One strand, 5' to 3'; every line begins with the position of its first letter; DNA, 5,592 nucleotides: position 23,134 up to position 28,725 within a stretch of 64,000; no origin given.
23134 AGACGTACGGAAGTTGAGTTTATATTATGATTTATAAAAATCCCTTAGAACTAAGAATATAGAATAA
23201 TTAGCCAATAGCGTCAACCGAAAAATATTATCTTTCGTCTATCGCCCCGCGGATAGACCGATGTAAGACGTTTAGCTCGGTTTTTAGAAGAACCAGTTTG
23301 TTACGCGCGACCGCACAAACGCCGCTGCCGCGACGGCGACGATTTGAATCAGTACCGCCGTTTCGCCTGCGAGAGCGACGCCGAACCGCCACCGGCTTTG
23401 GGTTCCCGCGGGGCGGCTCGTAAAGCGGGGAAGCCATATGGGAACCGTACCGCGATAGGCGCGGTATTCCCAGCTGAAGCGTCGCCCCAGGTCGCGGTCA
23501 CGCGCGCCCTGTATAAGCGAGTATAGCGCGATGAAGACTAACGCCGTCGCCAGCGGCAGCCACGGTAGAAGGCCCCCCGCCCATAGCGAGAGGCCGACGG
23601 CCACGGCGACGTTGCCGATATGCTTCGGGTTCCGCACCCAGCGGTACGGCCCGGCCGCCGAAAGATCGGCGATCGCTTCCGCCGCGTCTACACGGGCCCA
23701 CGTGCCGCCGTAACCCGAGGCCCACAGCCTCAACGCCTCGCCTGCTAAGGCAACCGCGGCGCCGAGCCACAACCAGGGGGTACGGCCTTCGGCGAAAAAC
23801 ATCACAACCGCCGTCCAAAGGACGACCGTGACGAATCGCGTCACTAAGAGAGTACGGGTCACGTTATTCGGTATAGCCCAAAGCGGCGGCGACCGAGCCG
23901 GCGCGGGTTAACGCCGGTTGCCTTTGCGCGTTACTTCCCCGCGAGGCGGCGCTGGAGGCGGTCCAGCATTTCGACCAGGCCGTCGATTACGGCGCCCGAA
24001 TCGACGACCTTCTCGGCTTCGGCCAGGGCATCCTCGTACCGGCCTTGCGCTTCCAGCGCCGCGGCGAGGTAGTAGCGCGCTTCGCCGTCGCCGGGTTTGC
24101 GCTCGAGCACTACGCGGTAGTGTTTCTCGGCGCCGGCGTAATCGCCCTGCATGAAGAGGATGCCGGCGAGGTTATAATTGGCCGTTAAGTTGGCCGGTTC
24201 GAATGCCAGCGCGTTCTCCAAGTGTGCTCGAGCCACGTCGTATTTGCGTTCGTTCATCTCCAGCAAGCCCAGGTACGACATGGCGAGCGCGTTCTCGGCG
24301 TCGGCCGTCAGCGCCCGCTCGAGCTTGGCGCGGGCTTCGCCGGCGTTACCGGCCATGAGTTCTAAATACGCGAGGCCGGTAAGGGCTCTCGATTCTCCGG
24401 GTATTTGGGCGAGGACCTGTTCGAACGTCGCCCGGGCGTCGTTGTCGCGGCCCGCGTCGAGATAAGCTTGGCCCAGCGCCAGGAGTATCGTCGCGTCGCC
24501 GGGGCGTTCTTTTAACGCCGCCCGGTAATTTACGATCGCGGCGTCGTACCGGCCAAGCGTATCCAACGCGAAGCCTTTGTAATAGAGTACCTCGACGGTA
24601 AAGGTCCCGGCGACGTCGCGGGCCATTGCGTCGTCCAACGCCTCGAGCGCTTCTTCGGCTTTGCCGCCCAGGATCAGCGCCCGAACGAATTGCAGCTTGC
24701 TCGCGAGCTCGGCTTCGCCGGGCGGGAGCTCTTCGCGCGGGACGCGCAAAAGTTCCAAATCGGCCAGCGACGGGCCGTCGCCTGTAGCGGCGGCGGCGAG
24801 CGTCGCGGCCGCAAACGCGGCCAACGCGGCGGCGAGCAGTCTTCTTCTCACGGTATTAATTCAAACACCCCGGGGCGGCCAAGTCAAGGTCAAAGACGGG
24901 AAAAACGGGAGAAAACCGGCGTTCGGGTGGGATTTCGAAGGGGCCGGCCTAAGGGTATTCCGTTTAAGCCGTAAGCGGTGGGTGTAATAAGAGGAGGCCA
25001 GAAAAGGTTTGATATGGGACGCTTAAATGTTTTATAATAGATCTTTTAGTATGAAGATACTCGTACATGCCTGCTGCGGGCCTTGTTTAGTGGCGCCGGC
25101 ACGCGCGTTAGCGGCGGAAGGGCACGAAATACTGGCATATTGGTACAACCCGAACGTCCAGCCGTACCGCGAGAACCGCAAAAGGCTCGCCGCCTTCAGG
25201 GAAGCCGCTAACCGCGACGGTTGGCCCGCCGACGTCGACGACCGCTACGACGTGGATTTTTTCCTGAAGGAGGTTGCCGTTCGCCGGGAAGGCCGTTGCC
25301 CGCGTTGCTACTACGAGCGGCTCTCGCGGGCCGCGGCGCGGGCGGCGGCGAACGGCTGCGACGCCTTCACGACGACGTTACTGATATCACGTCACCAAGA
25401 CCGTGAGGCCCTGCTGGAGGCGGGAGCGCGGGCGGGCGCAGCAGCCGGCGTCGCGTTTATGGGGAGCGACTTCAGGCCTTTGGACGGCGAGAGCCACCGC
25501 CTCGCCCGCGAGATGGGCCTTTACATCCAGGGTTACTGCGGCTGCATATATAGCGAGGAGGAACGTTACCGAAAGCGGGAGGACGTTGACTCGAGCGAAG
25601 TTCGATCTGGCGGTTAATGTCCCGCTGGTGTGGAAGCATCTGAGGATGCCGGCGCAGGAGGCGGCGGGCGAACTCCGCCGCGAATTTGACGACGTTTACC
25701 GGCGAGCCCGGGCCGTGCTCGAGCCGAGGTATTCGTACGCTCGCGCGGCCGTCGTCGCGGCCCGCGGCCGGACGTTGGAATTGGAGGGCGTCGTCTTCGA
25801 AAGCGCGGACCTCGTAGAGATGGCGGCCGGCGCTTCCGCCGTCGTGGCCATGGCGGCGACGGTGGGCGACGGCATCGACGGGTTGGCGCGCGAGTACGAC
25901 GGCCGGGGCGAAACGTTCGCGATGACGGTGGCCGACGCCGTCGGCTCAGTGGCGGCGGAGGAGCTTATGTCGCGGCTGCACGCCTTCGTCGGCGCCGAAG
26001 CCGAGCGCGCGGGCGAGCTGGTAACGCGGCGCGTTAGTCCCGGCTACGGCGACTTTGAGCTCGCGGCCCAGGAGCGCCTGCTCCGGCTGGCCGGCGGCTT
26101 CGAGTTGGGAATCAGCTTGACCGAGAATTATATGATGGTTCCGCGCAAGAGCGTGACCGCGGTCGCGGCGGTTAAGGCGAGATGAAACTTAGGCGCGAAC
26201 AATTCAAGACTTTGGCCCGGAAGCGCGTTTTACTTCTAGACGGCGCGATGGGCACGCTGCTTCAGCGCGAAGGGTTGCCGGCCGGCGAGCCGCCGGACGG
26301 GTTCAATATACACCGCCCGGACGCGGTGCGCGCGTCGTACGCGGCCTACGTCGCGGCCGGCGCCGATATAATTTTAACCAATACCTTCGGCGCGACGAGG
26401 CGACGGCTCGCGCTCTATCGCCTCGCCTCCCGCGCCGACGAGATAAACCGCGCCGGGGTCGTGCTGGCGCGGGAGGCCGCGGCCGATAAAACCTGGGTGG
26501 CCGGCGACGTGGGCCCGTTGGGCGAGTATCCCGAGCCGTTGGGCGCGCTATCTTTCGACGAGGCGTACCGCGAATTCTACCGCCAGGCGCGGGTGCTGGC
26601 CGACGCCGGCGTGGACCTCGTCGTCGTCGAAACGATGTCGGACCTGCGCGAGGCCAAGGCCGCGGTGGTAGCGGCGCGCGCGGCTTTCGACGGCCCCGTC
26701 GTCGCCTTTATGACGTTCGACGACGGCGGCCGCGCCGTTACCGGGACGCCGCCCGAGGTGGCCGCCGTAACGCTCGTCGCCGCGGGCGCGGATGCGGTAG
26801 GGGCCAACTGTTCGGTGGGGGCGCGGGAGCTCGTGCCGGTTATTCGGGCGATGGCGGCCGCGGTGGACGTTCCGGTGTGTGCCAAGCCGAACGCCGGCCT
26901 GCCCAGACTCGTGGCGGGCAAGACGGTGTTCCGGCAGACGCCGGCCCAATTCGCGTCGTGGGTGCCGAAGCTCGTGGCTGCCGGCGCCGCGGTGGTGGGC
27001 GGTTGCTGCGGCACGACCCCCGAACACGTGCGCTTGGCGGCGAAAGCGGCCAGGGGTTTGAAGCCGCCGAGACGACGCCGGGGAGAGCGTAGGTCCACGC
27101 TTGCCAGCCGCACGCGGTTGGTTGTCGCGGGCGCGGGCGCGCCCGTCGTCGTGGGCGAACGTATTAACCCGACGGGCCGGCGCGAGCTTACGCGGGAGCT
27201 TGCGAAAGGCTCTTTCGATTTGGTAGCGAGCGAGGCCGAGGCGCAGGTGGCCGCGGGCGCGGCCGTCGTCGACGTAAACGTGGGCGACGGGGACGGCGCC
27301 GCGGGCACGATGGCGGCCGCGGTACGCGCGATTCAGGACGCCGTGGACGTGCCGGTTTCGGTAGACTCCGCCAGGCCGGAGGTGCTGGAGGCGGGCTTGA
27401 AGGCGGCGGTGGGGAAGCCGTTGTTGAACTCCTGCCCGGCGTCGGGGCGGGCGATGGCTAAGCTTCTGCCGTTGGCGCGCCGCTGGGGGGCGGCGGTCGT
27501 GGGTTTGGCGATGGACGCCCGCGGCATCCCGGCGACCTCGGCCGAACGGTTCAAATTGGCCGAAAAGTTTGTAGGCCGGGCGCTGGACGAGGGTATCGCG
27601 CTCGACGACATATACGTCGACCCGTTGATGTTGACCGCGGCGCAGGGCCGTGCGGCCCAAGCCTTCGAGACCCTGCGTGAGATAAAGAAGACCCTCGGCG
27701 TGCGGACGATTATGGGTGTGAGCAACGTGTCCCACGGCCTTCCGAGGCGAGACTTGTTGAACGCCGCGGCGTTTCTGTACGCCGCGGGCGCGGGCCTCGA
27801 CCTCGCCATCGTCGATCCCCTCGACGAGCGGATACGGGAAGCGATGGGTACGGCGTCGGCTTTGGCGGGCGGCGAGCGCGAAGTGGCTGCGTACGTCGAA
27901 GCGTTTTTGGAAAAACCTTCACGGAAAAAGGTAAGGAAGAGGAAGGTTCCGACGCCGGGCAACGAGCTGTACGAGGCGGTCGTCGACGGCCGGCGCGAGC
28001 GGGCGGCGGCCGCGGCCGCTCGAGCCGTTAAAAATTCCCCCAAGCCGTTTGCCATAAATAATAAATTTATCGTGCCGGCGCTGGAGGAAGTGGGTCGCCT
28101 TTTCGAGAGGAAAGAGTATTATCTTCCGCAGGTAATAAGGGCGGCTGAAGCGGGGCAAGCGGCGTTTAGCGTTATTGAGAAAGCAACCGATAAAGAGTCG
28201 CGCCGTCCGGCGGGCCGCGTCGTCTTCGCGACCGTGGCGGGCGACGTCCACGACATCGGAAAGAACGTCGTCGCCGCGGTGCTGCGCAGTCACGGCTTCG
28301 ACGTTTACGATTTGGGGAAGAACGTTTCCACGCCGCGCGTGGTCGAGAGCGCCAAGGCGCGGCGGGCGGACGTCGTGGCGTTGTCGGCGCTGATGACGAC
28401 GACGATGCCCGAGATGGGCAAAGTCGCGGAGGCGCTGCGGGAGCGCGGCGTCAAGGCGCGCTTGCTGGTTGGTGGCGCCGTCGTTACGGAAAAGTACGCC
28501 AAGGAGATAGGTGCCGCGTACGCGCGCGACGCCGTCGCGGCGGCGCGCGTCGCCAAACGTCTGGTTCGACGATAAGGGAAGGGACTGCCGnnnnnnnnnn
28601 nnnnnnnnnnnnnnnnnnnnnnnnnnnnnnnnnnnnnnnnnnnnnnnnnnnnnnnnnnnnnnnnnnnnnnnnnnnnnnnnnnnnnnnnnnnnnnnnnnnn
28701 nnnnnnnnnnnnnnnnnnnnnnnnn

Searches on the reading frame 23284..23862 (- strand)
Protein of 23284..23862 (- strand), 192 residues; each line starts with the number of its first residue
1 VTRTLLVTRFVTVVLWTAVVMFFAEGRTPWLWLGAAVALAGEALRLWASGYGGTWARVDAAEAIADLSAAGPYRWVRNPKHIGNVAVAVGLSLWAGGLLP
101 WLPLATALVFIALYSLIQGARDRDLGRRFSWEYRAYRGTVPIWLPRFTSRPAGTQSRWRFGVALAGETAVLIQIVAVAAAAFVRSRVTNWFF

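Call 5: search_protein_families(library=pfam, proteins=[window:23284-23862:-], max_evalue=0.01)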
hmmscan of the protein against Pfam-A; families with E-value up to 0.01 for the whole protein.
window:23284-23862:- (192 aa): 2 families
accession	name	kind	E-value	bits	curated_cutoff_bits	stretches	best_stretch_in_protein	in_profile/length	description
PF04191.18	PEMT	-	2.1e-06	28.6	25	1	32-114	4-87/105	Phospholipid methyltransferase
PF04140.19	ICMT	-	9e-05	23.3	24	1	37-116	4-79/95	Isoprenylcysteine carboxyl methyltransferase (ICMT) family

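Call 6: search_protein_families(library=ncbifam, proteins=[window:23284-23862:-], max_evalue=0.001)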
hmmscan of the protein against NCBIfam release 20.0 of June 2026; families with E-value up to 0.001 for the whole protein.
window:23284-23862:- (192 aa): 1 family
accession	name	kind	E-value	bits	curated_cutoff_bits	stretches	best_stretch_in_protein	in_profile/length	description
TIGR04571.1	LmtA_Leptospira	exception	2e-06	27.8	325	1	35-149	54-168/252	lipid A Kdo2 1-phosphate O-methyltransferase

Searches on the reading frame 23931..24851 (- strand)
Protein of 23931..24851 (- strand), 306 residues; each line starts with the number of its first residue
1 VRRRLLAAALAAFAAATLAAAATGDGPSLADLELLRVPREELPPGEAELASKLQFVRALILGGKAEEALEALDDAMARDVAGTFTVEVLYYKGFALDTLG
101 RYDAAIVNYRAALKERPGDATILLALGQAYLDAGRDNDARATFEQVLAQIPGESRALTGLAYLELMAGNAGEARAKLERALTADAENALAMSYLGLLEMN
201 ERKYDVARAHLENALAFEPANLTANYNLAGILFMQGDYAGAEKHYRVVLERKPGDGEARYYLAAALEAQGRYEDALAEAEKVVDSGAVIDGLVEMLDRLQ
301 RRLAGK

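Call 5: search_protein_families(library=pfam, proteins=[window:23931-24851:-], max_evalue=0.01)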
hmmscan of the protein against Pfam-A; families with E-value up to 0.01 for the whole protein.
window:23931-24851:- (306 aa): 25 families
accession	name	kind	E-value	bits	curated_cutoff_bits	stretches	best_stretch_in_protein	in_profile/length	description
PF13432.12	TPR_16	-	3.1e-27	95.1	32.7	5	194-255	3-64/65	Tetratricopeptide repeat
PF14559.12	TPR_19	-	6e-26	91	25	3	100-158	5-63/68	Tetratricopeptide repeat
PF07719.23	TPR_2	-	1.8e-23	81.1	27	4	87-119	2-34/34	Tetratricopeptide repeat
PF13431.12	TPR_17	-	3.4e-19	67.9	24.4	1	245-276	2-33/34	Tetratricopeptide repeat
PF13428.12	TPR_14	-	3e-18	64.9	23.5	3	87-129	2-44/44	Tetratricopeptide repeat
PF00515.34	TPR_1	-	4.3e-16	58.4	27.8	2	87-118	2-33/34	Tetratricopeptide repeat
PF13424.12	TPR_12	-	3.8e-15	56.3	30.1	3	89-148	13-73/77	Tetratricopeptide repeat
PF13414.12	TPR_11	-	3.7e-14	52.6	26.8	2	99-134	7-42/42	TPR repeat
PF16918.11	PknG_TPR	-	2.1e-12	46.9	27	2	165-284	105-223/340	Protein kinase G tetratricopeptide repeat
PF13174.12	TPR_6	-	3.5e-12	46.6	26.3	0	123-149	3-29/33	Tetratricopeptide repeat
PF13181.12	TPR_8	-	5.6e-12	45.2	25.7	0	87-117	2-32/34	Tetratricopeptide repeat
PF14561.12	TPR_20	-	3.4e-10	40.6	25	0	249-277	15-43/90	Tetratricopeptide repeat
PF24575.1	TPR_Slam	-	2.8e-09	37.8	35.2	2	235-276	60-101/104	Surface lipoprotein assembly modifier, N-terminal TPR repeats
PF23914.1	TPR_CcmH_CycH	-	3.4e-09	37.2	42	1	179-279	41-144/158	Cytochrome c-type biogenesis protein H TPR domain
PF12895.13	ANAPC3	-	5.9e-09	36.5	27.2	1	202-281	3-81/82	Anaphase-promoting complex, cyclosome, subunit 3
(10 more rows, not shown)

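Call 6: search_protein_families(library=ncbifam, proteins=[window:23931-24851:-], max_evalue=0.001)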
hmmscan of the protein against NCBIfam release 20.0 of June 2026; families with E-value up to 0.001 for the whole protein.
window:23931-24851:- (306 aa): 27 families (the best 25 are shown)
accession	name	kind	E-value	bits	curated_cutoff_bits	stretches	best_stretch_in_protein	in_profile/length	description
TIGR02917.1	PEP_TPR_lipo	equivalog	1.4e-24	86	312.2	1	116-285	121-290/899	XrtA/PEP-CTERM system TPR-repeat protein PrsT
NF040959.1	MamA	equivalog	1.8e-17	63.5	200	2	116-244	67-195/204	magnetosome protein MamA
NF033920.0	C39_PA2778_fam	equivalog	3e-14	53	150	2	95-183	165-253/255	PA2778 family cysteine peptidase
NF052415.1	T3SS_chap_SctY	equivalog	2e-13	50.8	70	1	119-188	5-74/106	type III secretion apparatus assembly chaperone SctY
NF033762.1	social_mot_Tgl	equivalog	2.3e-13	50.1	225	1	166-249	43-127/252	social motility TPR repeat lipoprotein Tgl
NF008520.0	PRK11447.1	equivalog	7.5e-13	47.2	858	2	199-302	472-574/1157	cellulose synthase complex outer membrane protein BcsC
TIGR02521.1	type_IV_pilW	equivalog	3e-12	46.6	154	2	61-208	43-189/234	type IV pilus biogenesis/stability protein PilW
TIGR02795.1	tol_pal_ybgF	equivalog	4.9e-12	46.5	90.1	1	64-156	17-112/119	tol-pal system protein YbgF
NF033758.1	gliding_GltE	equivalog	1.2e-11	44.3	225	1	179-280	213-314/411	adventurous gliding motility TPR repeat lipoprotein GltE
TIGR00540.1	TPR_hemY_coli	hypoth_equivalog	1.3e-11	43.9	142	2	162-246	300-383/385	heme biosynthesis-associated TPR protein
TIGR02552.1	LcrH_SycD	equivalog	1.9e-10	40.6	104.8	0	210-277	6-73/136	SycD/LcrH family type III secretion system chaperone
TIGR03939.1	PGA_TPR_OMP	equivalog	3.5e-10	38.8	366.65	1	98-198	98-199/800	poly-beta-1,6 N-acetyl-D-glucosamine export porin PgaA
NF047371.1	FlcA_CTERM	equivalog_domain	2.3e-09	36.3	300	1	63-155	453-542/646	periplasmic flagellar collar protein FlcA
NF053607.1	CHU_0125_OmpA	equivalog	8.3e-09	34.5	620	1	200-285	31-116/639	CHU_0125 family OmpA-like outer membrane integrity protein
NF052400.1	M48_BAM_BepA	equivalog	2.4e-08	33.2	570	1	159-286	312-440/483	beta-barrel assembly-enhancing protease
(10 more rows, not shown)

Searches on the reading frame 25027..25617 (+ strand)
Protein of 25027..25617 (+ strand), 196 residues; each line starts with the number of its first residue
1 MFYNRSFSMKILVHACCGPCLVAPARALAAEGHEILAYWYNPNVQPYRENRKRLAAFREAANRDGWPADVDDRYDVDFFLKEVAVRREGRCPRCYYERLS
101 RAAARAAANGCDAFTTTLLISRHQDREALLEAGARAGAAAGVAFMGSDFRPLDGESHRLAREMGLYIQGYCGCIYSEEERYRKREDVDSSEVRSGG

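Call 5: search_protein_families(library=pfam, proteins=[window:25027-25617:+], max_evalue=0.01)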
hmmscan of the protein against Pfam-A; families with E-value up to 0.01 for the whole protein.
window:25027-25617:+ (196 aa): 1 family
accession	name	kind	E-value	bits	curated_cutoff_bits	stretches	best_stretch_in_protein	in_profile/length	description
PF02677.20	QueH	-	1.3e-48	165.8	23.5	1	11-179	1-175/175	Epoxyqueuosine reductase QueH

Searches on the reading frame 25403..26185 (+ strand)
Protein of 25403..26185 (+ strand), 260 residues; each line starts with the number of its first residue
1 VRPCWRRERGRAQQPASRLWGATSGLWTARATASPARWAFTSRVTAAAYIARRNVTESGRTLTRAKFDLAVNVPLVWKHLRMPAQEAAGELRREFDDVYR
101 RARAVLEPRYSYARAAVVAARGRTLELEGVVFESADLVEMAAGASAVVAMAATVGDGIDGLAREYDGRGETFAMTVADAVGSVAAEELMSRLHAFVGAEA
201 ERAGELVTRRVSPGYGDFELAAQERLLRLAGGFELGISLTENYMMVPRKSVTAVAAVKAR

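Call 5: search_protein_families(library=pfam, proteins=[window:25403-26185:+], max_evalue=0.01)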
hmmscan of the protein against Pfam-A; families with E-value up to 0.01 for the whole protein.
window:25403-26185:+ (260 aa): 1 family
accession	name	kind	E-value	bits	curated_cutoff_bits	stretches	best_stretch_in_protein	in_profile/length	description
PF02965.22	Met_synt_B12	-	1.7e-06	28.1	25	1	135-254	109-245/273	Vitamin B12 dependent methionine synthase, activation domain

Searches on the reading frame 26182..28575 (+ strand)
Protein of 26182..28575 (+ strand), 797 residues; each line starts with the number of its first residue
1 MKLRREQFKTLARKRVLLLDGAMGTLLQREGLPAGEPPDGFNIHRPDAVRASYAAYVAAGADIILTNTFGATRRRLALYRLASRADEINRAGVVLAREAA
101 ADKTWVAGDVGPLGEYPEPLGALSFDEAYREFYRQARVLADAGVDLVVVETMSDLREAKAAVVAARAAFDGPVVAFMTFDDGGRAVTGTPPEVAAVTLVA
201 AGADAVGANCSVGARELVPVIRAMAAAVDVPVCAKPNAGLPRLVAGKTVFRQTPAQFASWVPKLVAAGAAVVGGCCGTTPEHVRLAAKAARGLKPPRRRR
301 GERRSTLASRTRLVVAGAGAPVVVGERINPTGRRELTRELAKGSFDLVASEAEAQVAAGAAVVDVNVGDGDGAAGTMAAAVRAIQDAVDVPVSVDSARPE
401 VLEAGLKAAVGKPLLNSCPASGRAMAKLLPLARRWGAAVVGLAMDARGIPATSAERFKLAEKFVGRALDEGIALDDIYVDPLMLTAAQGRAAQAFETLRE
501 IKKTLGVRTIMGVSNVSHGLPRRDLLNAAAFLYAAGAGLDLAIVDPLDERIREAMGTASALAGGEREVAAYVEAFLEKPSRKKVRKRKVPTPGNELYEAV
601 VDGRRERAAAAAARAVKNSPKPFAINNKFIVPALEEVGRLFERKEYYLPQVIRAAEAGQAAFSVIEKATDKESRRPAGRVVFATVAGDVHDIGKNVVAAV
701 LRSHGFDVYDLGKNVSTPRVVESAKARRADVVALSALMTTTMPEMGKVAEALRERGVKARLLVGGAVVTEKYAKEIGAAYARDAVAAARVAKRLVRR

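Call 6: search_protein_families(library=ncbifam, proteins=[window:26182-28575:+], max_evalue=0.001)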
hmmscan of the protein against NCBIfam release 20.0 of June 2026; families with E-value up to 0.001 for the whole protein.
window:26182-28575:+ (797 aa): 24 families
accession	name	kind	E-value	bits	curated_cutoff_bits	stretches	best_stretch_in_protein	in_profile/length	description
TIGR02082.1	metH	equivalog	4.5e-144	481.6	1010.85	1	13-787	2-850/1182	methionine synthase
NF007024.0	PRK09490.1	equivalog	2.1e-118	396.8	1497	1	4-785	8-860/1234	methionine synthase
NF006396.0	PRK08645.1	equivalog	9.3e-85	284.9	453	1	7-306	3-300/611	bifunctional homocysteine S-methyltransferase/methylenetetrahydrofolate reductase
NF005718.0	PRK07534.1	equivalog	3.4e-72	243.5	338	1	10-290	9-294/337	betaine--homocysteine S-methyltransferase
NF005719.0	PRK07535.1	domain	8.3e-71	238.2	259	1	322-579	2-262/268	methyltetrahydrofolate:corrinoid/iron-sulfur protein methyltransferase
TIGR02370.1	pyl_corrinoid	subfamily_domain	2.6e-48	164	215.3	1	596-784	2-194/197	methyltransferase cognate corrinoid protein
NF041607.1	dimeth_corrin_MtbC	equivalog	1.7e-42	145.2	350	1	598-794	3-202/203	dimethylamine corrinoid protein MtbC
NF047996.1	corrin_MtgC_2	exception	5e-37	127.4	370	1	598-796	10-211/212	glycine betaine-specific corrinoid protein MtgC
NF040669.1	MtaC2_Meth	equivalog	3.4e-35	121.7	450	1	595-794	45-245/267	methanol--corrinoid protein MtaC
NF047995.1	corrinoid_MtgC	exception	1.2e-33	116.4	310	1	595-795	7-213/215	glycine betaine-specific corrinoid protein MtgC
NF040655.1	MtaC_Meth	equivalog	1.3e-33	116.1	420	1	596-795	39-238/253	methanol--corrinoid protein MtaC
NF040758.1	CODH_ACS_meth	exception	2.6e-33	115.5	370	1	322-563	5-250/261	carbon monoxide dehydrogenase/acetyl-CoA synthase methytransferase subunit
NF007020.0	PRK09485.1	equivalog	4.5e-33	114.6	215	1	9-289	6-302/306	homocysteine S-methyltransferase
NF052513.1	TransRegCarH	equivalog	4.1e-12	45.9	400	1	593-786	84-269/274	HTH-type transcriptional repressor CarH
NF002612.0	PRK02261.1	equivalog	2e-11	43.6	110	1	679-771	5-98/148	methylaspartate mutase subunit S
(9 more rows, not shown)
